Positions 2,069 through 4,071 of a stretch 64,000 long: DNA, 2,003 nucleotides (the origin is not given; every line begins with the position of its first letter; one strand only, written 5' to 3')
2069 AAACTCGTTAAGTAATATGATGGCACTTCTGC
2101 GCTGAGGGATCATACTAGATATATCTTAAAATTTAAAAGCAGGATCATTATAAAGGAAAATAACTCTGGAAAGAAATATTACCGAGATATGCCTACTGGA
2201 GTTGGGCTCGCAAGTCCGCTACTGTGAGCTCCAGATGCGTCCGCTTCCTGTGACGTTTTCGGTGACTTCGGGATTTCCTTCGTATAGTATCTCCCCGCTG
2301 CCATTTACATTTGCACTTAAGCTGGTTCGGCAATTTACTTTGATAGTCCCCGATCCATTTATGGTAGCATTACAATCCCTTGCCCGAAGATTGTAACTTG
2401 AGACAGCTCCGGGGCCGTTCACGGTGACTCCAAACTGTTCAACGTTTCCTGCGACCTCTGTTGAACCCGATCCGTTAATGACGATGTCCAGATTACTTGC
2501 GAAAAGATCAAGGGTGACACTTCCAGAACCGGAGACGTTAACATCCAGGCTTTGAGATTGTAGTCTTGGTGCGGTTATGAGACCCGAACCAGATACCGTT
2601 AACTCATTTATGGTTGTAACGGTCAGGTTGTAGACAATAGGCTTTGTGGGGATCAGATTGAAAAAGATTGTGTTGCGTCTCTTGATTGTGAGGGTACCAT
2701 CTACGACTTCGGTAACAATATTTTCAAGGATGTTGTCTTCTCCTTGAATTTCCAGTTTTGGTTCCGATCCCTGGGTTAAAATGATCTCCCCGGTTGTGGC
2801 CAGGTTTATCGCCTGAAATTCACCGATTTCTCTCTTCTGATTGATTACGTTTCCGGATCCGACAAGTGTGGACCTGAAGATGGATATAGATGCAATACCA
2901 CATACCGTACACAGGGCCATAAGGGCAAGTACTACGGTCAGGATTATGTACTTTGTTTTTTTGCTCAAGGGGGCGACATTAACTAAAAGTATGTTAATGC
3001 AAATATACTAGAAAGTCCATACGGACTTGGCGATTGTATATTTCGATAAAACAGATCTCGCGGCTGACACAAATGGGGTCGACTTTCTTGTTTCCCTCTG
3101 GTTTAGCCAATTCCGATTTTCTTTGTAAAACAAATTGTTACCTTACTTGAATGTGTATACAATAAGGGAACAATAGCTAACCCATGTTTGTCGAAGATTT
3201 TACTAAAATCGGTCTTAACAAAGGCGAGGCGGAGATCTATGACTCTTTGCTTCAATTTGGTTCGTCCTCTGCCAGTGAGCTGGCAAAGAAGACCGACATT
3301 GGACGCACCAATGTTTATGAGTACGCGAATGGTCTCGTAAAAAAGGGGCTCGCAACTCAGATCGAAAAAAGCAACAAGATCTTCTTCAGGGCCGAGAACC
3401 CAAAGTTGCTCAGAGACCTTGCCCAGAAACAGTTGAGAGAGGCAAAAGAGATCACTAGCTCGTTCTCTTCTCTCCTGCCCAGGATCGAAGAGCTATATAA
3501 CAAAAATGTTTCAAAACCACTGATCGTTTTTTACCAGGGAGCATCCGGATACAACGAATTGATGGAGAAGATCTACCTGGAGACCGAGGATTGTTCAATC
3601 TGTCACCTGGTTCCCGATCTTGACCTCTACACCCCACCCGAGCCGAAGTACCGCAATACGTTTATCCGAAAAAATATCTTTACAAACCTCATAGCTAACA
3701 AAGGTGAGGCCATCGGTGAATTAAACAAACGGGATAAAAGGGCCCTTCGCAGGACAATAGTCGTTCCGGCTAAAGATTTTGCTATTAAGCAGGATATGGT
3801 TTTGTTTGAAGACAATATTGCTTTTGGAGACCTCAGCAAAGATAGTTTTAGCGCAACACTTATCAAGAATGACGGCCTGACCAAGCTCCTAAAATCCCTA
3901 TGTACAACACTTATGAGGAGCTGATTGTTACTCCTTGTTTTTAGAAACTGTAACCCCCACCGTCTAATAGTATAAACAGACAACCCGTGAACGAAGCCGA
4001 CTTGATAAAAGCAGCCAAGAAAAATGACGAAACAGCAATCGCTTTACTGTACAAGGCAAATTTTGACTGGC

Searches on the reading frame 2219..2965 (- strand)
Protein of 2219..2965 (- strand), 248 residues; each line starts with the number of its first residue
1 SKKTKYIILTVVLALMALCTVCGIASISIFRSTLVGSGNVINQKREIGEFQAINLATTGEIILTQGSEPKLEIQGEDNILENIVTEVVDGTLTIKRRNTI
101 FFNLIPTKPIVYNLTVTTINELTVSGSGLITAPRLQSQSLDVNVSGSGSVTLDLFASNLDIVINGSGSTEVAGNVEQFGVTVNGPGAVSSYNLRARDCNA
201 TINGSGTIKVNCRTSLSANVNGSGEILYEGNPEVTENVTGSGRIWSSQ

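Call 39: search_protein_families(library=pfam, proteins=[window:2219-2965:-], max_evalue=0.01)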
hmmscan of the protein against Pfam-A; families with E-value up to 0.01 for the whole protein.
window:2219-2965:- (248 aa): 1 family
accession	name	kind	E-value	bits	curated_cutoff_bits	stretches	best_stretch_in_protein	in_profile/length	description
PF10988.14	DUF2807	-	1.9e-42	145.5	24.2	1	49-232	1-181/181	Putative auto-transporter adhesin, head GIN domain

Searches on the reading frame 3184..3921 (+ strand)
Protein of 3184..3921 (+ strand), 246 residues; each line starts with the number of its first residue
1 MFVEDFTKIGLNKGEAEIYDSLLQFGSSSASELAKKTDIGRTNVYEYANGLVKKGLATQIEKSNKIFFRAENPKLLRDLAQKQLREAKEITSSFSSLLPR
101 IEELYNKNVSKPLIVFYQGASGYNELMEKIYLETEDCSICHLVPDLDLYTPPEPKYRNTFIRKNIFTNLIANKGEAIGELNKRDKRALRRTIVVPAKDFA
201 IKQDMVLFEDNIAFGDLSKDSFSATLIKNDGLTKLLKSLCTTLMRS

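Call 39: search_protein_families(library=pfam, proteins=[window:3184-3921:+], max_evalue=0.01)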
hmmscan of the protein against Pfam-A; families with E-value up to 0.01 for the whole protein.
window:3184-3921:+ (246 aa): 2 families
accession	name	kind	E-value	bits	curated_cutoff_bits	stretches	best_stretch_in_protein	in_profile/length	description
PF01978.25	TrmB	-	3e-13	49.8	25.6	1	8-73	3-67/68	Sugar-specific transcriptional regulator TrmB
PF09339.16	HTH_IclR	-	0.0039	17.4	22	1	29-59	20-50/52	IclR helix-turn-helix domain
